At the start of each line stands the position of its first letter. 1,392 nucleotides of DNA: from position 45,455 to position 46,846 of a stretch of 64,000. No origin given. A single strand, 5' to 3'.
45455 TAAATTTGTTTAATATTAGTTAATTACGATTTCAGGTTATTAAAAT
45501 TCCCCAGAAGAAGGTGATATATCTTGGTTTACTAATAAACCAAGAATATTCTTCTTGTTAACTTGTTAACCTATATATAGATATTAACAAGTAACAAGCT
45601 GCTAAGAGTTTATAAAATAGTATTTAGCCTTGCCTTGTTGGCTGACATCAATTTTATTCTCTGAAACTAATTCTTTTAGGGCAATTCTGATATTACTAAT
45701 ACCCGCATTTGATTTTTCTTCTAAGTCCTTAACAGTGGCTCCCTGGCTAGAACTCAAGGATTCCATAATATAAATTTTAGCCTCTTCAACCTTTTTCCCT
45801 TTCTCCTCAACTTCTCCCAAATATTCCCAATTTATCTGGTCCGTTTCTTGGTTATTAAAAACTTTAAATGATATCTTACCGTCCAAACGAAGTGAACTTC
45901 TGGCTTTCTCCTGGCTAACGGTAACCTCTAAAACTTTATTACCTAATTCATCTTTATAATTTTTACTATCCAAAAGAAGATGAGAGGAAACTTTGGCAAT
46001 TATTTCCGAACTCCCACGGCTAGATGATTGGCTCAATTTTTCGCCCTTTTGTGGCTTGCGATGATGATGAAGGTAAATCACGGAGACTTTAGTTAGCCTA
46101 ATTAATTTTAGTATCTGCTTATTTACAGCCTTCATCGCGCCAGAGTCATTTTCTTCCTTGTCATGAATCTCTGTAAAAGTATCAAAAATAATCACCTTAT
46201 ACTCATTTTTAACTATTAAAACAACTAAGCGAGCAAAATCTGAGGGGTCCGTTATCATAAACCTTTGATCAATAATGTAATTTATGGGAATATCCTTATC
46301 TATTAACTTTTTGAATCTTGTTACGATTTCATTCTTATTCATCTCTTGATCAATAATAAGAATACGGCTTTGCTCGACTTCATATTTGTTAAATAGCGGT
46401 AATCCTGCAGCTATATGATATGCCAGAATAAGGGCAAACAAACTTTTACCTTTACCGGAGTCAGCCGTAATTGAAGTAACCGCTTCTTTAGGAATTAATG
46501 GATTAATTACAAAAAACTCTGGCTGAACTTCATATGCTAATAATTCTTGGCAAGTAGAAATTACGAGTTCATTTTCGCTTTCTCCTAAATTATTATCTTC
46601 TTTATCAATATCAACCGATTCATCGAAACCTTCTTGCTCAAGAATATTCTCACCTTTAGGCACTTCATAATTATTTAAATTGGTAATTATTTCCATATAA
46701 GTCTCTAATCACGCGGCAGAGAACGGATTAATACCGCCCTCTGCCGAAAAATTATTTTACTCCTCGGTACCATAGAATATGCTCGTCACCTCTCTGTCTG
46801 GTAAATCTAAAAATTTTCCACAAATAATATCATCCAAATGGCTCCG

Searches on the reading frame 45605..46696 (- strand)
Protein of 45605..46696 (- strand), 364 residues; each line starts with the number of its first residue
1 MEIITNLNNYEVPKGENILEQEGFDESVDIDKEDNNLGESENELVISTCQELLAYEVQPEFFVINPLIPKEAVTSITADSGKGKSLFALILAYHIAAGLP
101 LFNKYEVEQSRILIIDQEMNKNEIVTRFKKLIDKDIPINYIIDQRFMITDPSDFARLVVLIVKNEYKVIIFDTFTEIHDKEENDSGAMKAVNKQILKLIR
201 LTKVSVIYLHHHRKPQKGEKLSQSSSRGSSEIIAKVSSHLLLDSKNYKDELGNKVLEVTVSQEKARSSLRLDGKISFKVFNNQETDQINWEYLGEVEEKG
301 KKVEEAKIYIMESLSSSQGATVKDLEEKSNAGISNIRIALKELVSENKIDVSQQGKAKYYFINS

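Call 25: search_protein_families(library=pfam, proteins=[window:45605-46696:-], max_evalue=0.001)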
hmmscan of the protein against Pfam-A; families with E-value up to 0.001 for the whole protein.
window:45605-46696:- (364 aa): 1 family
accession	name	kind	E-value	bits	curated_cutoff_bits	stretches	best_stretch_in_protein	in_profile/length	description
PF13481.12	AAA_25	-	9.3e-23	81.3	27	1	63-216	25-194/195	AAA domain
